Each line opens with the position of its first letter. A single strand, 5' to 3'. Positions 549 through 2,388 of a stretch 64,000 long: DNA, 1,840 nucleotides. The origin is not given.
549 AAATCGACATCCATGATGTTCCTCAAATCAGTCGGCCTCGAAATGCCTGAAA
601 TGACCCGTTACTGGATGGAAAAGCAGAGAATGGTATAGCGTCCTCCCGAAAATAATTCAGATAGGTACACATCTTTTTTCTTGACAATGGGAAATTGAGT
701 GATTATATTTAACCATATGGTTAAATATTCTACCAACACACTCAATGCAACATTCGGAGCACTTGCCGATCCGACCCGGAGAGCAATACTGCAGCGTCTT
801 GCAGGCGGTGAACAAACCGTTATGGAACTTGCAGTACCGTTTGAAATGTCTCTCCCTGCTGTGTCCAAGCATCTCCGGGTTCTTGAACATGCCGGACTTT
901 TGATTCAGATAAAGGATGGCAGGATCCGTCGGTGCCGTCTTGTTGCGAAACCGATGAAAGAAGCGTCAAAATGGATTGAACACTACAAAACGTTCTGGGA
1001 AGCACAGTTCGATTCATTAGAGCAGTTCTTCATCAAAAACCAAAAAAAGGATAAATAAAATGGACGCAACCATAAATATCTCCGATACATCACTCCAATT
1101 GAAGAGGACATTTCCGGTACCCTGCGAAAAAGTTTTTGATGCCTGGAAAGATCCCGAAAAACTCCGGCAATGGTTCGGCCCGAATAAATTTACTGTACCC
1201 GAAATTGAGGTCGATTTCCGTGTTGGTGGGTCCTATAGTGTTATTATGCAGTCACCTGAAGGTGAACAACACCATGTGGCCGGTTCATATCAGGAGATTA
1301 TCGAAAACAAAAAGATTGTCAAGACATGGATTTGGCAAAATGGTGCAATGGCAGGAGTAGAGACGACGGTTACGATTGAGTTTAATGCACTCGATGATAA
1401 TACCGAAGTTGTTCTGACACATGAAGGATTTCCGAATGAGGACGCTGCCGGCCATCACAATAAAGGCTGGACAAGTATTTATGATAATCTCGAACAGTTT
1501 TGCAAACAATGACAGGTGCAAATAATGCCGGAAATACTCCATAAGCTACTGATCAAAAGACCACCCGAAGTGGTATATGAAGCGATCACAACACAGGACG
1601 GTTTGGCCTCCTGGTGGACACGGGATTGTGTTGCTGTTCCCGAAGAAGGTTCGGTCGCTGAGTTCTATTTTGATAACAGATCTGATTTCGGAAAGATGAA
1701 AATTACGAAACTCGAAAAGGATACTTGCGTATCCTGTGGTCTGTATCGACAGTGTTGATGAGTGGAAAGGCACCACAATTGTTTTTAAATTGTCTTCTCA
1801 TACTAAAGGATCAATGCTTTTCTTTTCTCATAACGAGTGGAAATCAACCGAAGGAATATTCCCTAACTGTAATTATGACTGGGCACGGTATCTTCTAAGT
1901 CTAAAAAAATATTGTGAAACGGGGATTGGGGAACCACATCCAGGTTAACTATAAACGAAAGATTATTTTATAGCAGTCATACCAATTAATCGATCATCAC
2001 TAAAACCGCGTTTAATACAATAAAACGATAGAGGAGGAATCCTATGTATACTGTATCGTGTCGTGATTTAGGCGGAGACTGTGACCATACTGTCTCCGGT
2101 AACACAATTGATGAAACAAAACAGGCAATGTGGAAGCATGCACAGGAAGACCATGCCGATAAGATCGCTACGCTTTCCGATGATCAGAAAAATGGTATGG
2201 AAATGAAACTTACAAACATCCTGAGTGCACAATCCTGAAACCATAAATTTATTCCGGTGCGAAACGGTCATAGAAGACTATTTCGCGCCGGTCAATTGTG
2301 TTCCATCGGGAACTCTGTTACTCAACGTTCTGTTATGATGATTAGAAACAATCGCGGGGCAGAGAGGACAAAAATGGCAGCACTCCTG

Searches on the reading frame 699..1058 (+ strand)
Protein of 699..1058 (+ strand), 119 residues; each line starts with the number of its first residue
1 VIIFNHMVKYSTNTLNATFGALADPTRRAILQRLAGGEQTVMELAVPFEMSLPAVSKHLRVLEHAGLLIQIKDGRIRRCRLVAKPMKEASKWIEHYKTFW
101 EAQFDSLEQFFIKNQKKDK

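Call 19: search_protein_families(library=pfam, max_evalue=0.001, proteins=[window:699-1058:+])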
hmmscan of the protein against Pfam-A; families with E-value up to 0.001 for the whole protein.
window:699-1058:+ (119 aa): 3 families
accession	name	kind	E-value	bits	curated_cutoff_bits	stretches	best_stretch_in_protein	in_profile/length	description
PF12840.13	HTH_20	-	1.7e-13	50.8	27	1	22-68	1-48/51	Helix-turn-helix domain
PF01022.26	HTH_5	-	4.6e-12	46.1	22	1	24-68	1-45/47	Bacterial regulatory protein, arsR family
PF12802.13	MarR_2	-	0.00047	20.7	27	1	30-75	10-57/61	MarR family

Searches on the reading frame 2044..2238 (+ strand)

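Call 19: search_protein_families(library=pfam, max_evalue=0.001, proteins=[window:2044-2238:+])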
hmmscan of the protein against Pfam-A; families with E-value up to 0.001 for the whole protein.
window:2044-2238:+ (64 aa): 1 family
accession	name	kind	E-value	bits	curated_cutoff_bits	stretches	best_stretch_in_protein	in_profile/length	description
PF06348.16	DUF1059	-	1.2e-07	32.3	21.1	1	1-38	1-38/56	Protein of unknown function (DUF1059)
